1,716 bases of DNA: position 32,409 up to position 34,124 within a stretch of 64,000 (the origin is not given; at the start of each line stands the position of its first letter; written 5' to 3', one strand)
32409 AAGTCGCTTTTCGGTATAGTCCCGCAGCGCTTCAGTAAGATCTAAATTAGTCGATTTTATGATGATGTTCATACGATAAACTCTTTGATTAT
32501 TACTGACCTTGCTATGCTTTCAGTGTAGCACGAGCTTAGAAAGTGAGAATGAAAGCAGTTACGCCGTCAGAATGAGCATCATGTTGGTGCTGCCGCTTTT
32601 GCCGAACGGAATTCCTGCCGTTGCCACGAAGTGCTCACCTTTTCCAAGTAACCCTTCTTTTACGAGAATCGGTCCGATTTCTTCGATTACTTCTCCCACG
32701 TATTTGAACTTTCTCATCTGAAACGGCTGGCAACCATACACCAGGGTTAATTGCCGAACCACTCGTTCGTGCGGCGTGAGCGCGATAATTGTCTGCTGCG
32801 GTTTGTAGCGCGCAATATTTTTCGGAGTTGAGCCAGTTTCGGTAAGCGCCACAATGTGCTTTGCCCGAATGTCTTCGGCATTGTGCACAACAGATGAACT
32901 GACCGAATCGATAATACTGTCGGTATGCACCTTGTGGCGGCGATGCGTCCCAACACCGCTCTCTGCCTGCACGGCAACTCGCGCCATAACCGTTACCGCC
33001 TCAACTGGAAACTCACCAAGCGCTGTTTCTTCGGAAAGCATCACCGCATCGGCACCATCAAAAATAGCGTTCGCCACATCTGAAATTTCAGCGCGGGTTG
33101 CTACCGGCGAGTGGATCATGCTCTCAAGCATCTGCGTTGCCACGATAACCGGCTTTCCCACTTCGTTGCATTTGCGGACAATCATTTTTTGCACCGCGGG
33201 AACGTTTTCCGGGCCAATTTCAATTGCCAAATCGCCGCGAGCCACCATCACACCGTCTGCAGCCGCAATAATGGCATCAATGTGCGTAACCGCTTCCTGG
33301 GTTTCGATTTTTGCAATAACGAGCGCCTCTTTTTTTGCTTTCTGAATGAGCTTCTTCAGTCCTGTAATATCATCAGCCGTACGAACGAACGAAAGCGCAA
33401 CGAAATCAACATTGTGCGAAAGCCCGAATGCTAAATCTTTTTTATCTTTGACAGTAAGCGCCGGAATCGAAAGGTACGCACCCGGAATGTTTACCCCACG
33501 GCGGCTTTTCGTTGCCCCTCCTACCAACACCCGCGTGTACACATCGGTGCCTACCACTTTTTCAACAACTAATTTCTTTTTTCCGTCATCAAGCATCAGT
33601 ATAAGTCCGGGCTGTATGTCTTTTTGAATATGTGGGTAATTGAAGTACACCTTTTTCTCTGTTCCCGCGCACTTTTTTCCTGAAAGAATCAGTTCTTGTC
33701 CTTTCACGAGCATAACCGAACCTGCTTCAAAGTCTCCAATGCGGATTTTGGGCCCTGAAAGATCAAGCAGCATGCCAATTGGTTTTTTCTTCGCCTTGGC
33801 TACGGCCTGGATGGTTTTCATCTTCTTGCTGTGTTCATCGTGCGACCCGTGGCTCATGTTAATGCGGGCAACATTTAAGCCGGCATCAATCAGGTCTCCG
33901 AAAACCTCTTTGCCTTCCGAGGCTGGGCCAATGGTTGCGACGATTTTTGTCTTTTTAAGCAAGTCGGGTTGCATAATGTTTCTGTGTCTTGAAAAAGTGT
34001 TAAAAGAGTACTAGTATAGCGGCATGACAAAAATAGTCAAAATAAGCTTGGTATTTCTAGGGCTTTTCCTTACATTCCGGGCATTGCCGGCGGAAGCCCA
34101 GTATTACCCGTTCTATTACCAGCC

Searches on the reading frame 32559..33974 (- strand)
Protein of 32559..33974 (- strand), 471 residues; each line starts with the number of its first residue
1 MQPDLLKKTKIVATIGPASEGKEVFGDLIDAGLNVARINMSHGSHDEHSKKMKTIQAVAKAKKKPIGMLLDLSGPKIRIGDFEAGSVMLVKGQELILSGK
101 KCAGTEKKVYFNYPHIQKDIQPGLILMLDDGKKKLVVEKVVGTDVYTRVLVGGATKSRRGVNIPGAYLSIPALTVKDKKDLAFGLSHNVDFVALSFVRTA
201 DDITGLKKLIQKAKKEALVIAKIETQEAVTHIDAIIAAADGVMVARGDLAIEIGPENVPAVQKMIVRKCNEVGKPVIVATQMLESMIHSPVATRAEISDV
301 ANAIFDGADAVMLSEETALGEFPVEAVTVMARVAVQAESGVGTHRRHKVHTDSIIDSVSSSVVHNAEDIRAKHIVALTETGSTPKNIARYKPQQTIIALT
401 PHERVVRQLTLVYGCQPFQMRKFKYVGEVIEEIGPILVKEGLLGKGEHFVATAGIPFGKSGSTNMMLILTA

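Call 70: search_protein_families(library=pfam, proteins=[window:32559-33974:-], max_evalue=0.001)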
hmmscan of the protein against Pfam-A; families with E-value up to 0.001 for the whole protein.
window:32559-33974:- (471 aa): 3 families
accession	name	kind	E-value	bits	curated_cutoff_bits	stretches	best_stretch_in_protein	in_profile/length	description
PF00224.27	PK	-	9.4e-117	390.2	30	1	7-327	2-328/328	Pyruvate kinase, barrel domain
PF02887.21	PK_C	-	9e-32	110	28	1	356-468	1-113/114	Pyruvate kinase, alpha/beta domain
PF03328.21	HpcH_HpaI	-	2.8e-05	24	25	1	178-264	75-169/221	HpcH/HpaI aldolase/citrate lyase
